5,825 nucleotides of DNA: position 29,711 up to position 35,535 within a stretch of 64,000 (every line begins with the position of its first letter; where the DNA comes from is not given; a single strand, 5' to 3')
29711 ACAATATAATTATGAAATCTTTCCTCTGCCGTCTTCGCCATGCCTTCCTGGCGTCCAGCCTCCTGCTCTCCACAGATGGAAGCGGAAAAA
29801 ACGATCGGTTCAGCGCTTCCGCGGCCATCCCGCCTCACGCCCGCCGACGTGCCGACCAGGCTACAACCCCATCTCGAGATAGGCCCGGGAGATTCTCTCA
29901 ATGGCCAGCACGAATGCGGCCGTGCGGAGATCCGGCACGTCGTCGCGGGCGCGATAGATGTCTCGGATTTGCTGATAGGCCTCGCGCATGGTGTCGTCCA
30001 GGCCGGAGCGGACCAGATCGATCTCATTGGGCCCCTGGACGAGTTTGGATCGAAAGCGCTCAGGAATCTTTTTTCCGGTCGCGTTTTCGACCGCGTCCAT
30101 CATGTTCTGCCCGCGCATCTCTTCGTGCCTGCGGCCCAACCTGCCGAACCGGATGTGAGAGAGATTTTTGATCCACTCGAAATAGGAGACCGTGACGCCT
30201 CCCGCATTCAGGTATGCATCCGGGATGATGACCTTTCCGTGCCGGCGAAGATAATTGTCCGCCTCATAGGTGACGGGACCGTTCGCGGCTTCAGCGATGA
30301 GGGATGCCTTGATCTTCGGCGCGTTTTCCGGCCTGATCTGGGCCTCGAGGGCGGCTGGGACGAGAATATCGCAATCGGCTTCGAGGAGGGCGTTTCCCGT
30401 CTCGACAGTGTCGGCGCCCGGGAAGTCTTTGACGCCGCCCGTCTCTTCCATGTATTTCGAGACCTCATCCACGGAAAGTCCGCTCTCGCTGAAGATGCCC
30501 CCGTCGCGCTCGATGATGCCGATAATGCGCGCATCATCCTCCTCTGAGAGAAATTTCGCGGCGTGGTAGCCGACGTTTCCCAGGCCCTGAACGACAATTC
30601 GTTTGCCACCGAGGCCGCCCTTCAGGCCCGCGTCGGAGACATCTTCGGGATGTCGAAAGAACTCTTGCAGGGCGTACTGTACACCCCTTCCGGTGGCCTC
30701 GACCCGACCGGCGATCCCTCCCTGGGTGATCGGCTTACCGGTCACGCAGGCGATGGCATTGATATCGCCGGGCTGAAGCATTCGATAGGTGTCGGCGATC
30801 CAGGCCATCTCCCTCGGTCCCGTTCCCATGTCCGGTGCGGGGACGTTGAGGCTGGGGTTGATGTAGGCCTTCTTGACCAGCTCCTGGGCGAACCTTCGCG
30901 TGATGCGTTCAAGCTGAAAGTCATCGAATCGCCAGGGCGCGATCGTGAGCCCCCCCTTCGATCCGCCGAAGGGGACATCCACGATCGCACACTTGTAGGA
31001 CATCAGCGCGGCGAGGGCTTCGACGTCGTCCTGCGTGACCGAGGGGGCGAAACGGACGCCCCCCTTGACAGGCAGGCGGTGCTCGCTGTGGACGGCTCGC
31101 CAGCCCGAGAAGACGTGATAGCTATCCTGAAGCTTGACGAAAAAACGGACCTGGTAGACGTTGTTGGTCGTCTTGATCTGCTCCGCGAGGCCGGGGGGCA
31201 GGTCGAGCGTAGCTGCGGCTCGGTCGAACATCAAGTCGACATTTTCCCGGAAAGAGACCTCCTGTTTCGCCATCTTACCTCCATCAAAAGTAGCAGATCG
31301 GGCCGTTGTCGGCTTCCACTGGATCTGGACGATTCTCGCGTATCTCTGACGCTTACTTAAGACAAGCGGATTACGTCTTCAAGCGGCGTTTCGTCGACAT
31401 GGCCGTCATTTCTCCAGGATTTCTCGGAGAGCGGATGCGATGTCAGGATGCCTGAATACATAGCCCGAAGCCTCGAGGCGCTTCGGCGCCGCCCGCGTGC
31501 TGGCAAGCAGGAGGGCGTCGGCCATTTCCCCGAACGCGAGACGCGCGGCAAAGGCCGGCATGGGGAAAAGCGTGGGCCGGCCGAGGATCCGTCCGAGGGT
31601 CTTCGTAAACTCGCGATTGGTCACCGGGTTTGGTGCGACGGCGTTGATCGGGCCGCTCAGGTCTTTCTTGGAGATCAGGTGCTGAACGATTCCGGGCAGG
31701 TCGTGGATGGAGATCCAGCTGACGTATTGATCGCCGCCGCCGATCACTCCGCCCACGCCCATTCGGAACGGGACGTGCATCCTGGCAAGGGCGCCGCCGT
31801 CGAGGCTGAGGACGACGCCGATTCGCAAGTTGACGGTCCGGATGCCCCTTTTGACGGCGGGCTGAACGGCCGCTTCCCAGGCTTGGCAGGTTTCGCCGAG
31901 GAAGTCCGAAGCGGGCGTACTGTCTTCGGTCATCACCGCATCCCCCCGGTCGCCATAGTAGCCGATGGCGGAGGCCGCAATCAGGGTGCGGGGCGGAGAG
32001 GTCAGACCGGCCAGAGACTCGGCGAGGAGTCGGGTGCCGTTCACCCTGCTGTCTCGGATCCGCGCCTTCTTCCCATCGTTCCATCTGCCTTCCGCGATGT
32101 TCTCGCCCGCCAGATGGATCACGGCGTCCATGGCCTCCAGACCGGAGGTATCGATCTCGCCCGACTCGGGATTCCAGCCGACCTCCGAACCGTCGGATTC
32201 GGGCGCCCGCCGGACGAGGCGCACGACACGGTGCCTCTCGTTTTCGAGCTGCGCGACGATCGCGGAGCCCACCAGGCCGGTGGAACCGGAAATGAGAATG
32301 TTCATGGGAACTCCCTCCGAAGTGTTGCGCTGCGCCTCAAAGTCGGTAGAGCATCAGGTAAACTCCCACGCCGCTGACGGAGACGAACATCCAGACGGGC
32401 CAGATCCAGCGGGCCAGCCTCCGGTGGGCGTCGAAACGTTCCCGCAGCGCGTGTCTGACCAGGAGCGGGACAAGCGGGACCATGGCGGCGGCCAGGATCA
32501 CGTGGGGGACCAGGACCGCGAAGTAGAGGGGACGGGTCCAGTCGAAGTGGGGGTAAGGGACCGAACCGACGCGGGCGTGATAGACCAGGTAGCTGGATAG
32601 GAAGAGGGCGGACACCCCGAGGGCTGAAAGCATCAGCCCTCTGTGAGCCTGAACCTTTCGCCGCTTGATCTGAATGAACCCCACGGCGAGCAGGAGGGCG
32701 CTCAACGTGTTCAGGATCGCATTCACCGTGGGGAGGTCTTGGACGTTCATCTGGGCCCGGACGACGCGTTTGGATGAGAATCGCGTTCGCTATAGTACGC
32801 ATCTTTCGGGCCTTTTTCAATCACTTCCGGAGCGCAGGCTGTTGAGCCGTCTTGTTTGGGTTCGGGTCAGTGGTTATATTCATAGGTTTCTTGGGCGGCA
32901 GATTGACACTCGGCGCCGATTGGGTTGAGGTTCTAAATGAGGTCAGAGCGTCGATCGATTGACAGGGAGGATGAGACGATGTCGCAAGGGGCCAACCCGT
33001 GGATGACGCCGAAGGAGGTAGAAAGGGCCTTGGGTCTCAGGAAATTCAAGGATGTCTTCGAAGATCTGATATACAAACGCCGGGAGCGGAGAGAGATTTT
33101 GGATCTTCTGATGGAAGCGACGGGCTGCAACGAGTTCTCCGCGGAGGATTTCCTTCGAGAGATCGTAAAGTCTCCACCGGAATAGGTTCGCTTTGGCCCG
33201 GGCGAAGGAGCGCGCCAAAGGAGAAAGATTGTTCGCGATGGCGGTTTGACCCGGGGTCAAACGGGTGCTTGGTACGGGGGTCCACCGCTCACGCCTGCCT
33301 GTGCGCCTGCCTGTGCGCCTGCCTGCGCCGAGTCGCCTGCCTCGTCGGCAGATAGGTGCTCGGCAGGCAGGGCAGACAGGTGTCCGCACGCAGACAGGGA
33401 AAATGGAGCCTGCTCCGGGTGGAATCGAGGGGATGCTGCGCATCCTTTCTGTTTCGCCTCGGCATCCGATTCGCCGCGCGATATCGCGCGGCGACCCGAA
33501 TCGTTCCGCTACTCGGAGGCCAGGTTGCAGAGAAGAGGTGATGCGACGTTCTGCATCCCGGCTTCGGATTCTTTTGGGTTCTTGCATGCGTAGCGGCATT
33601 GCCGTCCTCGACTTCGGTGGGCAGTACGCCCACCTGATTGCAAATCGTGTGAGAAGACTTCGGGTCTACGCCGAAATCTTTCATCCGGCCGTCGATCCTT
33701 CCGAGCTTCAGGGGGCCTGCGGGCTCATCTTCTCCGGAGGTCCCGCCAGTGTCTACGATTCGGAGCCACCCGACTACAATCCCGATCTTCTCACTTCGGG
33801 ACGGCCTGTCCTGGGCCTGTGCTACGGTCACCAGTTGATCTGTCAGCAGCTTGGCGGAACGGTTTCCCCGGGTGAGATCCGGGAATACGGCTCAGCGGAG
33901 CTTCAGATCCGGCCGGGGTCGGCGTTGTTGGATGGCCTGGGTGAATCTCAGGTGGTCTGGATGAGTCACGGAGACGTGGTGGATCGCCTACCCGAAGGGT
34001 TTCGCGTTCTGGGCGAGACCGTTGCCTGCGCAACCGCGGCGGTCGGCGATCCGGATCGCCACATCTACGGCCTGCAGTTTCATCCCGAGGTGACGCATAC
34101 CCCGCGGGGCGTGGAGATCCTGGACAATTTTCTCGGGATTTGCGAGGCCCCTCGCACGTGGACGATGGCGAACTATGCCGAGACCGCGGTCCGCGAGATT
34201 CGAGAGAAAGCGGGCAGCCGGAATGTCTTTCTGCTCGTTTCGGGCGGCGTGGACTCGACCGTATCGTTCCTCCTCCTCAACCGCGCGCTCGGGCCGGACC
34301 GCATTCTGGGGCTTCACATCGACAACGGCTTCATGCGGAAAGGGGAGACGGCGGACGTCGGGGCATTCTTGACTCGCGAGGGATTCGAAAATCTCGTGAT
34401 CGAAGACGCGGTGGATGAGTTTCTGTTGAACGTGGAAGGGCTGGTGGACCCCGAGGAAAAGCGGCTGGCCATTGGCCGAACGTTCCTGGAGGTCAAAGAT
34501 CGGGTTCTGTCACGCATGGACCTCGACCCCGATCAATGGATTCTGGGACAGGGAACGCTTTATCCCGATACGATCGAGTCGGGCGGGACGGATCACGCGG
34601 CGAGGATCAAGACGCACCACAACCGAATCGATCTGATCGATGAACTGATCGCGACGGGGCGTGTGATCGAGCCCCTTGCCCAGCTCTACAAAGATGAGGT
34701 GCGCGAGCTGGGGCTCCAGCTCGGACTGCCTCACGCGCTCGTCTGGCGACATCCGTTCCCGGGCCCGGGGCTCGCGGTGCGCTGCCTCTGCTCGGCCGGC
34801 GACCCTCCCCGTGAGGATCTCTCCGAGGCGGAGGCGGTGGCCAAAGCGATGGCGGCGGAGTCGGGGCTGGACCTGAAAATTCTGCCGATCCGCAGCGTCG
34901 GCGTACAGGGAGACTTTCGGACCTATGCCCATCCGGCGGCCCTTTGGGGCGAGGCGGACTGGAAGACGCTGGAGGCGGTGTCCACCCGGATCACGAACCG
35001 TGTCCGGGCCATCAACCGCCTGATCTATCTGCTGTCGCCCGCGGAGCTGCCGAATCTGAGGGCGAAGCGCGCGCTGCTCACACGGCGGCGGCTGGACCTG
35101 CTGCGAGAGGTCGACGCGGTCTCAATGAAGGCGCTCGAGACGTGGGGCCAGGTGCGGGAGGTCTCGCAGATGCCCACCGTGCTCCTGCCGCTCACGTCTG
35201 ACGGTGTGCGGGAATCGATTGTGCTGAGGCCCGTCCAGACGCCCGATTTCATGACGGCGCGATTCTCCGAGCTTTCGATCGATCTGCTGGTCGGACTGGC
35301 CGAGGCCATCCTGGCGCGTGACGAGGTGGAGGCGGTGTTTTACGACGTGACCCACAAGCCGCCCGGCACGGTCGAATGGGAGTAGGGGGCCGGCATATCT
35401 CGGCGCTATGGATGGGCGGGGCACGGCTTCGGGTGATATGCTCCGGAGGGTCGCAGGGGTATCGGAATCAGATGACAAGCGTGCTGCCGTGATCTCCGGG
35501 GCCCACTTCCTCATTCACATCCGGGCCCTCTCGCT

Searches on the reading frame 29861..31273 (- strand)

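Call 11: search_protein_families(library=pfam, proteins=[window:29861-31273:-], max_evalue=0.001)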
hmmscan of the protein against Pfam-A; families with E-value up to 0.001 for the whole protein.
window:29861-31273:- (470 aa): 2 families
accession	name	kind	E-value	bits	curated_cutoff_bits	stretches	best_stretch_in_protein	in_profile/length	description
PF00208.27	ELFV_dehydrog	-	8.8e-54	183.2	23.4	1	185-377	1-191/241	Glutamate/Leucine/Phenylalanine/Valine dehydrogenase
PF02812.23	ELFV_dehydrog_N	-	2.9e-44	150.3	25.3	1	38-164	3-128/129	Glu/Leu/Phe/Val dehydrogenase, dimerisation domain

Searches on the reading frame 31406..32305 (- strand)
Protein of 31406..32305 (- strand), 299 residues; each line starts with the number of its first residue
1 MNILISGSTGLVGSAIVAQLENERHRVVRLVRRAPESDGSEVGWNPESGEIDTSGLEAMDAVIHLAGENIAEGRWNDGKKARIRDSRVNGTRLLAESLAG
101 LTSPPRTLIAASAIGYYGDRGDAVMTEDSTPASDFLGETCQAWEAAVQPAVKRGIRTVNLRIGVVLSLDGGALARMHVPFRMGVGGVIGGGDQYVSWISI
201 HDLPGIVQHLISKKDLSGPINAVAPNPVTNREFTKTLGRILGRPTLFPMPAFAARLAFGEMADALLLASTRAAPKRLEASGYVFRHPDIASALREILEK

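Call 11: search_protein_families(library=pfam, proteins=[window:31406-32305:-], max_evalue=0.001)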
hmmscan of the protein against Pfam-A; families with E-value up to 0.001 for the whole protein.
window:31406-32305:- (299 aa): 2 families
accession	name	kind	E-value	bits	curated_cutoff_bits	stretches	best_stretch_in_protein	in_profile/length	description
PF08338.16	DUF1731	-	1.8e-20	72.9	27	1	249-296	1-47/47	Domain of unknown function (DUF1731)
PF01370.27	Epimerase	-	1.6e-11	44.5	20.9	1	3-202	1-216/240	NAD dependent epimerase/dehydratase family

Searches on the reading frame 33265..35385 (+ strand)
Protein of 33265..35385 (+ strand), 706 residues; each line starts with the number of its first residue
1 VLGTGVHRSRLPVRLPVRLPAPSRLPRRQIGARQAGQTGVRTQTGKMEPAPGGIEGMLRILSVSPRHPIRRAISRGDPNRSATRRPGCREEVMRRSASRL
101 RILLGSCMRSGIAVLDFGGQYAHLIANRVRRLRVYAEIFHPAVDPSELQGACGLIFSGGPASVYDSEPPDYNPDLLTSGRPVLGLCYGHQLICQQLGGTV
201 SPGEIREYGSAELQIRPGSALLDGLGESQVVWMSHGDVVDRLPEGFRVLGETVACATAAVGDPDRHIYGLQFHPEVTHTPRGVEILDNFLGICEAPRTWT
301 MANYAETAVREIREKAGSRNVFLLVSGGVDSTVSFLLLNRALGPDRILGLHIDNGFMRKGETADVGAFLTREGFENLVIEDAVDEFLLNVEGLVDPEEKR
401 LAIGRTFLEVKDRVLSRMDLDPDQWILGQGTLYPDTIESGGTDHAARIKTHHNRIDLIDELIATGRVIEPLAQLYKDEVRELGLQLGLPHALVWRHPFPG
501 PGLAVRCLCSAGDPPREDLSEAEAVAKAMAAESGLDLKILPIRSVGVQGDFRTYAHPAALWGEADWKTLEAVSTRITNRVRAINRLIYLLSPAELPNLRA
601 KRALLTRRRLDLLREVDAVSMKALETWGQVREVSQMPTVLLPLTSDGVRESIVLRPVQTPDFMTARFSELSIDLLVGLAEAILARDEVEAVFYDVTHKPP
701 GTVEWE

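Call 11: search_protein_families(library=pfam, proteins=[window:33265-35385:+], max_evalue=0.001)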
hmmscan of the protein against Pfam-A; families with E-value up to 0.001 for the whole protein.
window:33265-35385:+ (706 aa): 4 families
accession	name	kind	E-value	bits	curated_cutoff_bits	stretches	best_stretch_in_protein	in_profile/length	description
PF00117.34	GATase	-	1.2e-36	126.6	22.8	1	114-290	2-187/190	Glutamine amidotransferase class-I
PF00958.27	GMP_synt_C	-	4e-24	84.9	27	2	624-705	3-92/92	GMP synthase C terminal domain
PF02540.23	NAD_synthase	-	3.5e-08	33.3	21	1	304-376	4-76/242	NAD synthase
PF07722.19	Peptidase_C26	-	3.2e-07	30.8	20.5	1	176-275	102-219/219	Peptidase C26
